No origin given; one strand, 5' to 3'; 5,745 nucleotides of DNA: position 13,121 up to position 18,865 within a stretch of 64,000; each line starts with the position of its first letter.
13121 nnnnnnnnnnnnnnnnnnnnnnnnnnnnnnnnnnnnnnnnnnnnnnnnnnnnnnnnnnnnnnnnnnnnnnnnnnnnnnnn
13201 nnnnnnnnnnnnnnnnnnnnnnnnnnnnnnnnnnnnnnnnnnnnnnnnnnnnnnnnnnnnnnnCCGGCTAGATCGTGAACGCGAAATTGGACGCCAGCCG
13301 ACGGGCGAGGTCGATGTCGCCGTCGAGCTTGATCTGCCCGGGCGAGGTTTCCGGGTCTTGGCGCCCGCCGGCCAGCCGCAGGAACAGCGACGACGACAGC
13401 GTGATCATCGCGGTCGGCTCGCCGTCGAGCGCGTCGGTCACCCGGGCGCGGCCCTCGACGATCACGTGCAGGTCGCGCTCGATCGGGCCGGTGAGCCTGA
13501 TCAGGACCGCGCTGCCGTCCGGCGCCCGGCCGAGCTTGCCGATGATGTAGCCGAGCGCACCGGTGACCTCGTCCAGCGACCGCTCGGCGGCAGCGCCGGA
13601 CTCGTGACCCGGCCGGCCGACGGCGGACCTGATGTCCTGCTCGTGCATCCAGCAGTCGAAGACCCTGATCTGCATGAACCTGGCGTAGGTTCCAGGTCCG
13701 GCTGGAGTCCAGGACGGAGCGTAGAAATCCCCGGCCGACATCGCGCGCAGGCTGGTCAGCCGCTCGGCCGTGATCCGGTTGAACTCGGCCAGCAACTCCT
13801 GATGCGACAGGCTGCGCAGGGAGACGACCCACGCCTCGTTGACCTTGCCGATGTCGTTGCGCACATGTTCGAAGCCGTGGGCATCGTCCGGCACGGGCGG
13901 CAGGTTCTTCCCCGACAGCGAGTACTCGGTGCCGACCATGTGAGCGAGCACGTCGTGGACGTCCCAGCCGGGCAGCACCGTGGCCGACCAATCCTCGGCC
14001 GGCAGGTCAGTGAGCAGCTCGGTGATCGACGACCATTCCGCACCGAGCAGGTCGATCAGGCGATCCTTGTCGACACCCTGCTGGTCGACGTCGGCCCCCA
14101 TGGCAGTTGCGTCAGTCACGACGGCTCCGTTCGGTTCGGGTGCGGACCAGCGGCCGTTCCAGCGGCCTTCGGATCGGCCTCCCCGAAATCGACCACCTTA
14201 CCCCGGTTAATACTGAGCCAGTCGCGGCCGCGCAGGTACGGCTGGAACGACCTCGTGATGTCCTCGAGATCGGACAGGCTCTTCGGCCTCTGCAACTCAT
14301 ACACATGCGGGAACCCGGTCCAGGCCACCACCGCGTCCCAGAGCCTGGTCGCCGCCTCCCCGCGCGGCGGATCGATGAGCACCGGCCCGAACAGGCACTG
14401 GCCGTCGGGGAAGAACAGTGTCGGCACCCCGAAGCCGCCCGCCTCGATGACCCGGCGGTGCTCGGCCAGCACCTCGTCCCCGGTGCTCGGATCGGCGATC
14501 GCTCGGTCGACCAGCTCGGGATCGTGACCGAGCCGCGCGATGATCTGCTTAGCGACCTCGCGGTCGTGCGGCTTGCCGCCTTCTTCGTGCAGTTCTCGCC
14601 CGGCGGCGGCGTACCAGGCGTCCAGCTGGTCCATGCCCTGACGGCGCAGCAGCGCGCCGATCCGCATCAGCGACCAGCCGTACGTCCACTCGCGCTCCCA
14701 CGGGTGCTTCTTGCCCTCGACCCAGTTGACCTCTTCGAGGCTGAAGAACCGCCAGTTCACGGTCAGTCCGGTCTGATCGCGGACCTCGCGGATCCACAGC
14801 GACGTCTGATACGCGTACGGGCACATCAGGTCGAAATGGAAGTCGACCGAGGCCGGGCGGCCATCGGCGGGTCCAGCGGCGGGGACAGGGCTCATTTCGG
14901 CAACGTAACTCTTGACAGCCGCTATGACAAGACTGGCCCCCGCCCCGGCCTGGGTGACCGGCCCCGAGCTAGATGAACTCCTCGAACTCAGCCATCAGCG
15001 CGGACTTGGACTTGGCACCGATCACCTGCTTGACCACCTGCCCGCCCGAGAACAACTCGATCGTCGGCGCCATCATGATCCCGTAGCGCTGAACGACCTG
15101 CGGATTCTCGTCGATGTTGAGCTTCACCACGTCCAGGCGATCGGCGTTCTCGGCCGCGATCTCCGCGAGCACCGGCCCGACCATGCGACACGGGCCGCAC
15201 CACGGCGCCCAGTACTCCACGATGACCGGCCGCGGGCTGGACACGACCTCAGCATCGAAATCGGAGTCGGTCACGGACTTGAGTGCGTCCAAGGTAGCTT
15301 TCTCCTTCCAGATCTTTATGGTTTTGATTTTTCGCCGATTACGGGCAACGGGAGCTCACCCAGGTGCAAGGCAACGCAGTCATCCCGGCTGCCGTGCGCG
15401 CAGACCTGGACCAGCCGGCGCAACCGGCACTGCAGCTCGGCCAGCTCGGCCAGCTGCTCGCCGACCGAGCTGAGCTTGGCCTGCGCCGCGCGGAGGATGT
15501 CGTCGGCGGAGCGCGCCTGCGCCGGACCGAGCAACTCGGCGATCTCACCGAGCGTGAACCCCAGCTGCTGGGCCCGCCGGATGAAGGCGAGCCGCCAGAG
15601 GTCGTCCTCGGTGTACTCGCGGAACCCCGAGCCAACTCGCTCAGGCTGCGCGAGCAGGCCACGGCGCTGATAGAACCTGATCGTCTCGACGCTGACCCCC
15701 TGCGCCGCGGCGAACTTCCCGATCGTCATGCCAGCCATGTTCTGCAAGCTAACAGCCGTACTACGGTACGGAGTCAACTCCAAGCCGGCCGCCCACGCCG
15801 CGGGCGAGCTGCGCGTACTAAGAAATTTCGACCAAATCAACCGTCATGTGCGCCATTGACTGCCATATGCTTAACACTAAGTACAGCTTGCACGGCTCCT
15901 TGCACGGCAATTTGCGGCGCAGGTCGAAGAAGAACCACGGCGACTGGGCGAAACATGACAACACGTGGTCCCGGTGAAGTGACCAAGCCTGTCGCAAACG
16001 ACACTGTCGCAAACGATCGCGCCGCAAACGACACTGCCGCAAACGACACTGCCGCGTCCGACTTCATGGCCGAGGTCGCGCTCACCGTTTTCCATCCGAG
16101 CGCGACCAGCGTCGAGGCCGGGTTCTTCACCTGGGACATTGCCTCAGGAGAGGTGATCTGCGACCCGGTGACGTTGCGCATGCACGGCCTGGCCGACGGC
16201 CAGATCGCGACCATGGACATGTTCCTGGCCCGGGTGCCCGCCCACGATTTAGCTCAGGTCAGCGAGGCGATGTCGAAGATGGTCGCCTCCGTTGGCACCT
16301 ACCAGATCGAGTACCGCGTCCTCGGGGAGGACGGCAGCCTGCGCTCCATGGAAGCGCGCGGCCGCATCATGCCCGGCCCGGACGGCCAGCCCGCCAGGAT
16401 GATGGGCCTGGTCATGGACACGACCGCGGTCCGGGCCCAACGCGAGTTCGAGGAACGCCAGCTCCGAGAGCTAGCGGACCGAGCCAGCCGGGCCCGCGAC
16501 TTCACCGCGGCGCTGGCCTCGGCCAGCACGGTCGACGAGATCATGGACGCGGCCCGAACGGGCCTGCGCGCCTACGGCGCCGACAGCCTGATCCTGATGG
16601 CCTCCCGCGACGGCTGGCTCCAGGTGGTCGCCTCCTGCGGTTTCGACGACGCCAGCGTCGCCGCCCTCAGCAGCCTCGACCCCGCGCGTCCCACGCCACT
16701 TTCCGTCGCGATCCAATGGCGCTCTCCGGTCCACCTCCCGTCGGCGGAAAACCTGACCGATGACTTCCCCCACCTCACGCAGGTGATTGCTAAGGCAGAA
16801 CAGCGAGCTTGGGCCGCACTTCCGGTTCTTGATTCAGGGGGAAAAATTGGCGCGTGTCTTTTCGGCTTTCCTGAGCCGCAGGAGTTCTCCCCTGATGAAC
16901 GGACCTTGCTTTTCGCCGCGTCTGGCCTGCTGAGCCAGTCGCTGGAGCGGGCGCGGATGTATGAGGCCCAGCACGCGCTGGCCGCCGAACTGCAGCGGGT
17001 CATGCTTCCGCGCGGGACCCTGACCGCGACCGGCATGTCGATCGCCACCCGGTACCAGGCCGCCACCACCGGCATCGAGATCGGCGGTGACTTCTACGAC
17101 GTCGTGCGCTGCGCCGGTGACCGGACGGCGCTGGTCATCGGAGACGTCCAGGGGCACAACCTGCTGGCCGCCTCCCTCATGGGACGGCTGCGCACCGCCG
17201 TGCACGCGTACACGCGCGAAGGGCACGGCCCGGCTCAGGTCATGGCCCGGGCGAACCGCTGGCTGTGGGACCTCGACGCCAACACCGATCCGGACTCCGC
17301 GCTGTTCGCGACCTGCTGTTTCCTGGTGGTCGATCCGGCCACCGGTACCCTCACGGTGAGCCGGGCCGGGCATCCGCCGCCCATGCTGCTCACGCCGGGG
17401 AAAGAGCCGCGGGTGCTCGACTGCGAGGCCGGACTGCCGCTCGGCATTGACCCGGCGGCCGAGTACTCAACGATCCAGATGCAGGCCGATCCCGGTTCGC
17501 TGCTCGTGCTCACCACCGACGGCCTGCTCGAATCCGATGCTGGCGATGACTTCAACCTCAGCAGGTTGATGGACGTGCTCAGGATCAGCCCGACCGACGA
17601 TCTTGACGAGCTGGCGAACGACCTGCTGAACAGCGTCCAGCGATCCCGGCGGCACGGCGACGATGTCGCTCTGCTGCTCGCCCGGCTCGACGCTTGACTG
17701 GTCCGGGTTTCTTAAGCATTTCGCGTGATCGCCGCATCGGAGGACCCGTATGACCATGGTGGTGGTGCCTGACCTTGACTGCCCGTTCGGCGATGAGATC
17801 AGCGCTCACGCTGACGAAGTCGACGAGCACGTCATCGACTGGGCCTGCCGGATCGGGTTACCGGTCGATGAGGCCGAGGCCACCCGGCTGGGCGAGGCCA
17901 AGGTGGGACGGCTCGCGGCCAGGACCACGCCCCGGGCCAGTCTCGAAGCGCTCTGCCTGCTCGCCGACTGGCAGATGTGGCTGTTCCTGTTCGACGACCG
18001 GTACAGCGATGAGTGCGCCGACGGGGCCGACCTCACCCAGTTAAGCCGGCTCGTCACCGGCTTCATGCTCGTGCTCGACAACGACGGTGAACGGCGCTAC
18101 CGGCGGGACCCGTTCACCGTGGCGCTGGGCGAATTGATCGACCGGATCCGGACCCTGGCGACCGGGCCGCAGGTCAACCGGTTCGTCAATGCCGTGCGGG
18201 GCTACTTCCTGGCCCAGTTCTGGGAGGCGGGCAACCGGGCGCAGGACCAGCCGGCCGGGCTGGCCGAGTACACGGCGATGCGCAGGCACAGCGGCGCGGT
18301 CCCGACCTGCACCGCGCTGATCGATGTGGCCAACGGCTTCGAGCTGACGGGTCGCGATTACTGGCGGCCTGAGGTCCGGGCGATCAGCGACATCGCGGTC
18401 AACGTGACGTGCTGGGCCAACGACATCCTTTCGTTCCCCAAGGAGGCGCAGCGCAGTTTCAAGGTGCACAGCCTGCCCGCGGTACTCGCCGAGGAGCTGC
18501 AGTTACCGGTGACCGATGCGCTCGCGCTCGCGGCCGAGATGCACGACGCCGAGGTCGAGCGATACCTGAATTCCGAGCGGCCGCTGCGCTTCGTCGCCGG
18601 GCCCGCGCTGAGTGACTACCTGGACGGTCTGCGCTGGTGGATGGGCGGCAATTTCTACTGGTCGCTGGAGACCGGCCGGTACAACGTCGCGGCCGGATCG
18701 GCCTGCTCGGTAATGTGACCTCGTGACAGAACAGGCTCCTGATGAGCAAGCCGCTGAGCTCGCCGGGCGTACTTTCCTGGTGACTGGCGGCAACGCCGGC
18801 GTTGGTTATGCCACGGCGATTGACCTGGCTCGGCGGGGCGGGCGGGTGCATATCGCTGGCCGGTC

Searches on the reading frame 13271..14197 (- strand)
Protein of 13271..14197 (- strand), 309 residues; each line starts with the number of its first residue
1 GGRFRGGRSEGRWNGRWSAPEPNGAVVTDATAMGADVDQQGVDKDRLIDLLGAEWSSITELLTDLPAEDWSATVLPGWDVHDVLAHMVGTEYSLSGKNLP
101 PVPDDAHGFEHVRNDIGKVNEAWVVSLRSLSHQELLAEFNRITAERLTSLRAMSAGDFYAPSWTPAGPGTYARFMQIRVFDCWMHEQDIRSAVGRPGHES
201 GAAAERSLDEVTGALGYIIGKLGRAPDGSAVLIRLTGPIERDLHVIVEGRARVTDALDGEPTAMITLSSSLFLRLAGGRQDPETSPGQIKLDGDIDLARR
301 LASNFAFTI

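Call 69: search_protein_families(library=pfam, proteins=[window:13271-14197:-], max_evalue=0.0001)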
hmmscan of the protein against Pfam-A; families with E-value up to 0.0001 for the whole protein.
window:13271-14197:- (309 aa): 3 families
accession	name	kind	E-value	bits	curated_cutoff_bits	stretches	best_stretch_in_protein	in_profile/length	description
PF11716.13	MDMPI_N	-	1e-20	75.3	24.2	1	52-190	2-140/140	Mycothiol maleylpyruvate isomerase N-terminal domain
PF07398.16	MDMPI_C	-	1.7e-09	38.7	29.5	1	207-298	3-88/90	MDMPI C-terminal domain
PF12867.12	DinB_2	-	1.2e-05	26.2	24.8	1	53-185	4-124/128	DinB superfamily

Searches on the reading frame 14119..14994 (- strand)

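Call 69: search_protein_families(library=pfam, proteins=[window:14119-14994:-], max_evalue=0.0001)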
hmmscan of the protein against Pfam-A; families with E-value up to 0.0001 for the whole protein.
window:14119-14994:- (292 aa): 2 families
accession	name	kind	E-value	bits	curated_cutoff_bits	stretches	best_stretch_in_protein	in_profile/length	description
PF22234.2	Rv2466c-like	-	2.8e-26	93.2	27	1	57-236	1-180/180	Mycothiol-dependent nitroreductase Rv2466c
PF01323.26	DSBA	-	1.6e-13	51.3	25.6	1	50-203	2-179/191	DSBA-like thioredoxin domain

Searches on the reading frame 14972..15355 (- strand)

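Call 70: search_protein_families(library=pfam, proteins=[window:14972-15355:-], max_evalue=0.0001)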
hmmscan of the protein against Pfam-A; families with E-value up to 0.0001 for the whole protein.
window:14972-15355:- (128 aa): 1 family
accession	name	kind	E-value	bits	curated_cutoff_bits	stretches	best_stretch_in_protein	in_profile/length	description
PF00085.26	Thioredoxin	-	1.3e-28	99.4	23.5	1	26-123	3-100/103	Thioredoxin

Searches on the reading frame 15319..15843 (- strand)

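Call 70: search_protein_families(library=pfam, proteins=[window:15319-15843:-], max_evalue=0.0001)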
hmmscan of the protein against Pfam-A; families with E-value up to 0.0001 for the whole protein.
window:15319-15843:- (175 aa): 3 families
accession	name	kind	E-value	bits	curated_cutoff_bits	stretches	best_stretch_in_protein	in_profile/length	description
PF13411.12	MerR_1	-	6.8e-18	65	21.6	1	39-105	1-66/69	MerR HTH family regulatory protein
PF09278.17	MerR-DNA-bind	-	2e-13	51.2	25.4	1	83-144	2-65/65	MerR, DNA binding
PF00376.29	MerR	-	8.5e-12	45.1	28.2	1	40-77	1-38/38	MerR family regulatory protein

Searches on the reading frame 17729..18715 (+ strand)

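Call 70: search_protein_families(library=pfam, proteins=[window:17729-18715:+], max_evalue=0.0001)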
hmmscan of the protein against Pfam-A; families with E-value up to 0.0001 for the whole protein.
window:17729-18715:+ (329 aa): 1 family
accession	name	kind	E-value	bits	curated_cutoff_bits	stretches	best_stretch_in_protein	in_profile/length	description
PF19086.5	Terpene_syn_C_2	-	2.5e-39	135.6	23.7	1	80-277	1-198/199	Terpene synthase family 2, C-terminal metal binding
